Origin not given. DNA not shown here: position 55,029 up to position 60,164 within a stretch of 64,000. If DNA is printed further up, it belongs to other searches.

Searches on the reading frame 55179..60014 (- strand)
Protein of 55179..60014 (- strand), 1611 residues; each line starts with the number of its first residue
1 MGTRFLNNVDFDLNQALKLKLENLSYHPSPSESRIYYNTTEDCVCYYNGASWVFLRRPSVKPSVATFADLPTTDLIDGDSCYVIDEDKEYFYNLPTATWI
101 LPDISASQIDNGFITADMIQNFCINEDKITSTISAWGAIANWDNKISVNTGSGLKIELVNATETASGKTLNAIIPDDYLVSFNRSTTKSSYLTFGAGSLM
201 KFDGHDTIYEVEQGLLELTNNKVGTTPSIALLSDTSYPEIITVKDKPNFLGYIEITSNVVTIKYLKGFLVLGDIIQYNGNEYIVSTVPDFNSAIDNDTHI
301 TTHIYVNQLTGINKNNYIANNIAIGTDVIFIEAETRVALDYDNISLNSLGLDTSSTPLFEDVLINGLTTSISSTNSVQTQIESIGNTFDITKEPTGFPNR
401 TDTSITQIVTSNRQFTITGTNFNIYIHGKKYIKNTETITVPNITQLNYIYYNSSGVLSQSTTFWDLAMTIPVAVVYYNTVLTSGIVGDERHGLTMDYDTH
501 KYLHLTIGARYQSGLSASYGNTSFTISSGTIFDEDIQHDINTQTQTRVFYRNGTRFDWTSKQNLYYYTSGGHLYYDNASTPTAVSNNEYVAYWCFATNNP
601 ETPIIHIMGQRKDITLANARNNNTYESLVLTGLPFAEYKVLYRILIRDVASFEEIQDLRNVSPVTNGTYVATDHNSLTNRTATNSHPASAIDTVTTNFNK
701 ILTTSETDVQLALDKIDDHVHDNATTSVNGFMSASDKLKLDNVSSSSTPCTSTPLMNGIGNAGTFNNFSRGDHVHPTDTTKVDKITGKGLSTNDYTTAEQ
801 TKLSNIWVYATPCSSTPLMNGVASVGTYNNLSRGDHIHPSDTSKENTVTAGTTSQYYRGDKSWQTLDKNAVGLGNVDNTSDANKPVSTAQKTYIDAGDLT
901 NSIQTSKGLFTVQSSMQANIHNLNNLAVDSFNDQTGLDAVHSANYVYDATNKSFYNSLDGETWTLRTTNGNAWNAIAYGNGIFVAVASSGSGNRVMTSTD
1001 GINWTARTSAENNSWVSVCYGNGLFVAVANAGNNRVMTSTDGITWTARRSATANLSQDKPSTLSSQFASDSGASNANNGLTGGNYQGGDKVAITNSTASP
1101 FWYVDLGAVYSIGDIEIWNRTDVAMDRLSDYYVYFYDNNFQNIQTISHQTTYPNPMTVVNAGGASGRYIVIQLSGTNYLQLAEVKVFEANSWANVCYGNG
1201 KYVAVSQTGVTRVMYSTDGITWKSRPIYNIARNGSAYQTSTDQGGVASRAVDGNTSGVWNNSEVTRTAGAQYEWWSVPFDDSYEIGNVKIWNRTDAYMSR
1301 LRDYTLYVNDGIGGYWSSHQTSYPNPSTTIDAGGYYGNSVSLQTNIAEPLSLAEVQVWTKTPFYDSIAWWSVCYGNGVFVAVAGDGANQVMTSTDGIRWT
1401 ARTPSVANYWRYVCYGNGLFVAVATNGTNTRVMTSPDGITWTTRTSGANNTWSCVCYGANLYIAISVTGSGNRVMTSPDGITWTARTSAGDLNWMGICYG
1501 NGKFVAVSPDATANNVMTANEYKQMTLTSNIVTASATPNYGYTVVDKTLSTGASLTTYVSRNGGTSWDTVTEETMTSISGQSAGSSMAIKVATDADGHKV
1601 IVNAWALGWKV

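Call 100: search_protein_families(library=pfam, max_evalue=0.01, proteins=[window:55179-60014:-])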
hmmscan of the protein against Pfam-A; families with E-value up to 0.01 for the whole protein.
window:55179-60014:- (1611 aa): 3 families
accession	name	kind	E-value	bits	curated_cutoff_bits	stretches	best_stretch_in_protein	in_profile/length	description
PF22633.2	F5_F8_type_C_2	-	1.6e-17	64.3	27.8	2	1082-1169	8-89/91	NedA-like, galactose-binding domain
PF00754.31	F5_F8_type_C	-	1.3e-07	32.3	28.2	2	1064-1179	5-122/127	F5/8 type C domain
PF03736.22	EPTP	-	0.00036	21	21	0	965-991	8-33/42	EPTP domain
